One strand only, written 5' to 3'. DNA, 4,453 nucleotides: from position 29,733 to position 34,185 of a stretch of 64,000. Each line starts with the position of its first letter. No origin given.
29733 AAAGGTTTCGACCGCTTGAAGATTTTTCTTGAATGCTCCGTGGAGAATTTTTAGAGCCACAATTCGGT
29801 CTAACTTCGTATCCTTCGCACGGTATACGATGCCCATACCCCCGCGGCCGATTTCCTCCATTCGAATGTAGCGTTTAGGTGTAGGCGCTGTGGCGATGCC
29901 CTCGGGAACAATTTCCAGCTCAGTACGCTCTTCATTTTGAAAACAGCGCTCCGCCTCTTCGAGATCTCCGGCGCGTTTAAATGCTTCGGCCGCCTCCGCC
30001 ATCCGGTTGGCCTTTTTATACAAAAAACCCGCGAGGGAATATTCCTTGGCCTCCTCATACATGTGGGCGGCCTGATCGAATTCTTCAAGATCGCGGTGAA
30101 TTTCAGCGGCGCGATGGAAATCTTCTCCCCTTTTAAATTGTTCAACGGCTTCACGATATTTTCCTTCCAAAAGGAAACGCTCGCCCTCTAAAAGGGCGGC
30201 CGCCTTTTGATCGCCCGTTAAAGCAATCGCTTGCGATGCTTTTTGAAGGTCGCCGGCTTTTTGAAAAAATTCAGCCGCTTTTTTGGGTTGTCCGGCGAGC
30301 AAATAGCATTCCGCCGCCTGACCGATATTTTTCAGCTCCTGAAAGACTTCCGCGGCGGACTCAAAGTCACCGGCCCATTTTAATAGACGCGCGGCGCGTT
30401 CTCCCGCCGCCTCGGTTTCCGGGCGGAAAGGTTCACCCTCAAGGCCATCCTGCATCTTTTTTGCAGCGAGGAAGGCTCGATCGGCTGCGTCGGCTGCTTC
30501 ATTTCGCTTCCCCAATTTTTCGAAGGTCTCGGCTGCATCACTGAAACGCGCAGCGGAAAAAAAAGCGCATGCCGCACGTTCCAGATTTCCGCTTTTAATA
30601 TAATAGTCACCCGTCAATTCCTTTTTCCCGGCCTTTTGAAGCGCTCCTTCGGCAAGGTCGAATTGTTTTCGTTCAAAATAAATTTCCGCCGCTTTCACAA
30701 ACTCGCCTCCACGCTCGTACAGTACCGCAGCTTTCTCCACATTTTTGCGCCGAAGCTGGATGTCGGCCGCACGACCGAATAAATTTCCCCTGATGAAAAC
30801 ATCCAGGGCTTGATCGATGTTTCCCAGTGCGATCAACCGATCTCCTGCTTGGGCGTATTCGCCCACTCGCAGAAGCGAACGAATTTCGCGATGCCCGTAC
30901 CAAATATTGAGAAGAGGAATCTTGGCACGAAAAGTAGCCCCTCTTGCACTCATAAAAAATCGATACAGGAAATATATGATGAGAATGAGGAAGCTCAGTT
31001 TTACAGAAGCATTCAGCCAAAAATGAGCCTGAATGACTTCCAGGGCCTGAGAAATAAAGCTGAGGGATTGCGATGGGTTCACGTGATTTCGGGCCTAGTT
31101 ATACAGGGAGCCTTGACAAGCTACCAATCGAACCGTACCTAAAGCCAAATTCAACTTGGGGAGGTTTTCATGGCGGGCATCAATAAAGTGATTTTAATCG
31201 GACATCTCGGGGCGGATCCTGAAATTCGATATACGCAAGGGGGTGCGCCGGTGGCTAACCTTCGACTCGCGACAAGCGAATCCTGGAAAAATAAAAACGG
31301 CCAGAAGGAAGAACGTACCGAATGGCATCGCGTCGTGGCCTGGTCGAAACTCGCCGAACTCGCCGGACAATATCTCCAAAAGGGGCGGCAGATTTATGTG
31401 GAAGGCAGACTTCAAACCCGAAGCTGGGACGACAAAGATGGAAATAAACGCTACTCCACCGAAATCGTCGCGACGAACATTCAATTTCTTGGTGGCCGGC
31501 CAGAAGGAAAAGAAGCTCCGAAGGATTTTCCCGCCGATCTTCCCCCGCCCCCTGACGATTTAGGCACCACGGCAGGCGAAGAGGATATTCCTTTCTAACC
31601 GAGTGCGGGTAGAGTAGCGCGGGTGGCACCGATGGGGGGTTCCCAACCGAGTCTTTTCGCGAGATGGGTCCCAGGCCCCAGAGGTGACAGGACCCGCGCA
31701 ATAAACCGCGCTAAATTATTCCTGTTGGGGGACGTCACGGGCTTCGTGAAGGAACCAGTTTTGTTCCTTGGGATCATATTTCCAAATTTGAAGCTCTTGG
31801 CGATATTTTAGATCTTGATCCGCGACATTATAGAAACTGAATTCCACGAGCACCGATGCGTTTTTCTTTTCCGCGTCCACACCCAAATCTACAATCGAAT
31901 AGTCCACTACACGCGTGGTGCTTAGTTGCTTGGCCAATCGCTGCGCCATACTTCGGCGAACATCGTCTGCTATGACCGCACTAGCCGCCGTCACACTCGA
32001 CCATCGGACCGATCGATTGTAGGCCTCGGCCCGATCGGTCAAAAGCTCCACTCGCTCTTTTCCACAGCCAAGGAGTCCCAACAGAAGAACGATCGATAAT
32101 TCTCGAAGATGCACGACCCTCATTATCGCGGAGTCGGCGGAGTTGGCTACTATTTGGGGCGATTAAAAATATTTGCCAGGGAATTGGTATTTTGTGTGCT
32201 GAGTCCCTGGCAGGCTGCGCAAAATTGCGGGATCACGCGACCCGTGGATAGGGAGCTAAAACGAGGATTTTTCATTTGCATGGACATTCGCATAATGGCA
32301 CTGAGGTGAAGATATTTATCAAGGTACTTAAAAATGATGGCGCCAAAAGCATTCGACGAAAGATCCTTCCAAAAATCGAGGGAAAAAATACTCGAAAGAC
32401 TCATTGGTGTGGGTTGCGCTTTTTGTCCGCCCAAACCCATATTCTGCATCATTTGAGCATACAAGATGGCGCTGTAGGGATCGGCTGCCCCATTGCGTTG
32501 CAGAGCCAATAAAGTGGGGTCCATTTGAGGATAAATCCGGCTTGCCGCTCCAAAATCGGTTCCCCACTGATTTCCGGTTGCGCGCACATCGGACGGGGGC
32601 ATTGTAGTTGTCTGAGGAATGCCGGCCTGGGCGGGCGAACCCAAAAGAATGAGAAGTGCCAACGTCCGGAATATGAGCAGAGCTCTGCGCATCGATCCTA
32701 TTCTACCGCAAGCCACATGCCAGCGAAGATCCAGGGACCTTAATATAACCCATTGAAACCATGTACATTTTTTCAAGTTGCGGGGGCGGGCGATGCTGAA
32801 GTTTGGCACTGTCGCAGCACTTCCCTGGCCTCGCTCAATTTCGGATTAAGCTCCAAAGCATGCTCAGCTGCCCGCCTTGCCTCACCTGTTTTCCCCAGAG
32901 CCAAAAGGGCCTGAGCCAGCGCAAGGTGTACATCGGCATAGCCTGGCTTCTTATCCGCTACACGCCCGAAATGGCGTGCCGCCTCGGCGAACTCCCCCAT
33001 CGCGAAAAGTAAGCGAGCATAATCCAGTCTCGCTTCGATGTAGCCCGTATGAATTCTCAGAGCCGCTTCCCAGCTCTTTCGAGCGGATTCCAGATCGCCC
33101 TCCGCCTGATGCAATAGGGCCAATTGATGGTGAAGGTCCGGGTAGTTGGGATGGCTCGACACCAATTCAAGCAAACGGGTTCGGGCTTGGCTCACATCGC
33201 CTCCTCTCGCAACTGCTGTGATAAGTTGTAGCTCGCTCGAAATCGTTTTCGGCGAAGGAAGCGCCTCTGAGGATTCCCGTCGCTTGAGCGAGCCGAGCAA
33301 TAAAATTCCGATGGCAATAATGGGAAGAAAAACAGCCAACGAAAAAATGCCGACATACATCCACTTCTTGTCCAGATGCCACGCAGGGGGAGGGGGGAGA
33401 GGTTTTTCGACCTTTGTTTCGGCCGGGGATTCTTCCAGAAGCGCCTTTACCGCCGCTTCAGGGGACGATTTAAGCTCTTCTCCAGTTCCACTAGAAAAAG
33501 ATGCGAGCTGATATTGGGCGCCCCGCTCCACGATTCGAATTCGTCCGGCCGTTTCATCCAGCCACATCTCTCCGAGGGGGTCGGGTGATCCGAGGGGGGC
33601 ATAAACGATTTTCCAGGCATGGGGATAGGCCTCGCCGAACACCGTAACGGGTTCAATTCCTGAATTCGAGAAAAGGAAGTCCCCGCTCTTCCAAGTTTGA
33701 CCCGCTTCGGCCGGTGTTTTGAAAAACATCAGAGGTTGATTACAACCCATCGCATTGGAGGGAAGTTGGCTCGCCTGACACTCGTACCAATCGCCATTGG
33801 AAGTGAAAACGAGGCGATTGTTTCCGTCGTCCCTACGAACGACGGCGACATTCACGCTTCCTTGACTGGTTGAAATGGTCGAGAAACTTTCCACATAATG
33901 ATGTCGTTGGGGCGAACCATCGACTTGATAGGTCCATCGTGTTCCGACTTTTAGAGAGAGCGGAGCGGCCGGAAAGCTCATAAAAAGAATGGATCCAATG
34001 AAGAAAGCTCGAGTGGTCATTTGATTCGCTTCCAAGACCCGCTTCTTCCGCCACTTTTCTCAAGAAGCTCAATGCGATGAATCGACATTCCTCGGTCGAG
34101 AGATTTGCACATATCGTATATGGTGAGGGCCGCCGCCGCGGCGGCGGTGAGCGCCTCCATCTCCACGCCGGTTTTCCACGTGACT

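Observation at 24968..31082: Tightly coupled operon: atypical TPR Ser/Thr kinase - alanine racemase - MlaE - MlaF - MlaD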

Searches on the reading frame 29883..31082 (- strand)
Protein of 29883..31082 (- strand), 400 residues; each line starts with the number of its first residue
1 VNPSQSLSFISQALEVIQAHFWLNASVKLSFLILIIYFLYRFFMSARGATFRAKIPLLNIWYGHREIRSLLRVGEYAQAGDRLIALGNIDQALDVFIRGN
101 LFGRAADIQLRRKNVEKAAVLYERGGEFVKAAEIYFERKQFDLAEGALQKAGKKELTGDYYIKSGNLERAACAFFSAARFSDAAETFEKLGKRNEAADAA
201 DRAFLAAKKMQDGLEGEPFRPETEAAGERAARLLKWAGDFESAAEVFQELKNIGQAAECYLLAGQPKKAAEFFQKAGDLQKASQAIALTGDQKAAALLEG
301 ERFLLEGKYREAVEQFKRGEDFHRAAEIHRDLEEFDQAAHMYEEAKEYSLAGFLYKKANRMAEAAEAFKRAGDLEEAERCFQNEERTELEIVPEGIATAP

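Call 56: predict_structure(alignment_id=A2)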
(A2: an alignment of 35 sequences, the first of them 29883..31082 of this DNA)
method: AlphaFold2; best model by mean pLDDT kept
length: 400 residues; sequences in the alignment: 35
mean_pLDDT: 93.2   pTM: 0.79
mean pLDDT of the five models: 93.2, 92.2, 91.5, 91.5, 90.9
residues with pLDDT >= 90: 340; 70-90: 42; 50-70: 7; < 50: 11
segments of 3 or more residues with pLDDT < 50: 390-400
pLDDT, mean of each block of 10 residues (from residue 1): 82 88 92 94 90 89 93 97 95 97 97 97 98 96 97 97 96 97 98 98 96 81 97 98 98 98 98 98 98 98 98 98 98 97 98 97 96 94 67 38
secondary structure, 60 per line:
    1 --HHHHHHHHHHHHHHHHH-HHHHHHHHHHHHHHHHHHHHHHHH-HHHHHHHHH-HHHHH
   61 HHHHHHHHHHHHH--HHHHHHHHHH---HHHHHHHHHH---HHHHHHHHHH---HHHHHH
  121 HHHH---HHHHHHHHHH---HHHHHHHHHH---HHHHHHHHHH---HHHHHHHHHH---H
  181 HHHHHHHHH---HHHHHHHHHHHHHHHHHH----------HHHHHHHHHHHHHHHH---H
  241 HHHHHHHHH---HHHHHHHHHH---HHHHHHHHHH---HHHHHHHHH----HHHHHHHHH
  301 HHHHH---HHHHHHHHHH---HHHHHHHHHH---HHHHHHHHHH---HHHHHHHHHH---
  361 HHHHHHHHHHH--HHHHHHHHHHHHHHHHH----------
elements in order: H3-19 H21-44 H46-54 H56-73 H76-85 H89-98 H102-111 H115-124 H128-137 H141-150 H154-163 H167-176 H180-189 H193-210 H221-236 H240-249 H253-262 H266-275 H279-287 H292-305 H309-318 H322-331 H335-344 H348-357 H361-371 H374-390

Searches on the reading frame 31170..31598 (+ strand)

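Call 3: search_protein_families(library=pfam, proteins=[window:31170-31598:+], max_evalue=0.01)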
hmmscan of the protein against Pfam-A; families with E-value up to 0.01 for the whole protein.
window:31170-31598:+ (142 aa): 3 families
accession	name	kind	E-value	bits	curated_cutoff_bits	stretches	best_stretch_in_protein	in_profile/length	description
PF00436.31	SSB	-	1.9e-42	144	26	1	4-107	1-104/104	Single-strand binding protein family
PF22657.2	SSB_1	-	0.00011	22.7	27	1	5-85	1-79/91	Another single-strand binding protein family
PF01336.31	tRNA_anti-codon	-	0.0078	16.6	27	0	54-105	30-73/75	OB-fold nucleic acid binding domain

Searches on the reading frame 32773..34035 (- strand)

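Call 3: search_protein_families(library=pfam, proteins=[window:32773-34035:-], max_evalue=0.01)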
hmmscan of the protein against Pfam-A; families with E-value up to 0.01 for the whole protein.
window:32773-34035:- (420 aa): 21 families
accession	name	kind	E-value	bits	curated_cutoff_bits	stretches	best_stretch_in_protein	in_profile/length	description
PF14559.12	TPR_19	-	2.5e-17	63.4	25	2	343-409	1-67/68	Tetratricopeptide repeat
PF13428.12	TPR_14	-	2.2e-15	56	23.5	3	334-376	2-44/44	Tetratricopeptide repeat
PF07719.23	TPR_2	-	3.9e-14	52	27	2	367-399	1-33/34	Tetratricopeptide repeat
PF13431.12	TPR_17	-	1.3e-11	44.3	24.4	0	289-319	3-33/34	Tetratricopeptide repeat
PF13432.12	TPR_16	-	2.4e-10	41.1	32.7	1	340-398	4-62/65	Tetratricopeptide repeat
PF13414.12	TPR_11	-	4.5e-10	39.5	26.8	1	341-381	2-42/42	TPR repeat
PF00515.34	TPR_1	-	5.1e-09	36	27.8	1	367-399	1-33/34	Tetratricopeptide repeat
PF13424.12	TPR_12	-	6.5e-09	36.3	30.1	2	301-359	5-71/77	Tetratricopeptide repeat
PF13181.12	TPR_8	-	9.3e-09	35.2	25.7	1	367-399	1-33/34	Tetratricopeptide repeat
PF13174.12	TPR_6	-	3.5e-08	34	26.3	0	334-362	1-29/33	Tetratricopeptide repeat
PF20225.4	DUF6584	-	3.3e-05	24.4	27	1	270-318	8-56/171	Family of unknown function (DUF6584)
PF07721.20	TPR_4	-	3.6e-05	24.4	27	0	334-357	2-25/26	Tetratricopeptide repeat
PF23914.1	TPR_CcmH_CycH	-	7.7e-05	23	42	0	306-362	57-116/158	Cytochrome c-type biogenesis protein H TPR domain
PF13371.12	TPR_9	-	7.8e-05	23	35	1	307-375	3-71/73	Tetratricopeptide repeat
PF24575.1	TPR_Slam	-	0.0002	22.2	35.2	0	306-356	54-104/104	Surface lipoprotein assembly modifier, N-terminal TPR repeats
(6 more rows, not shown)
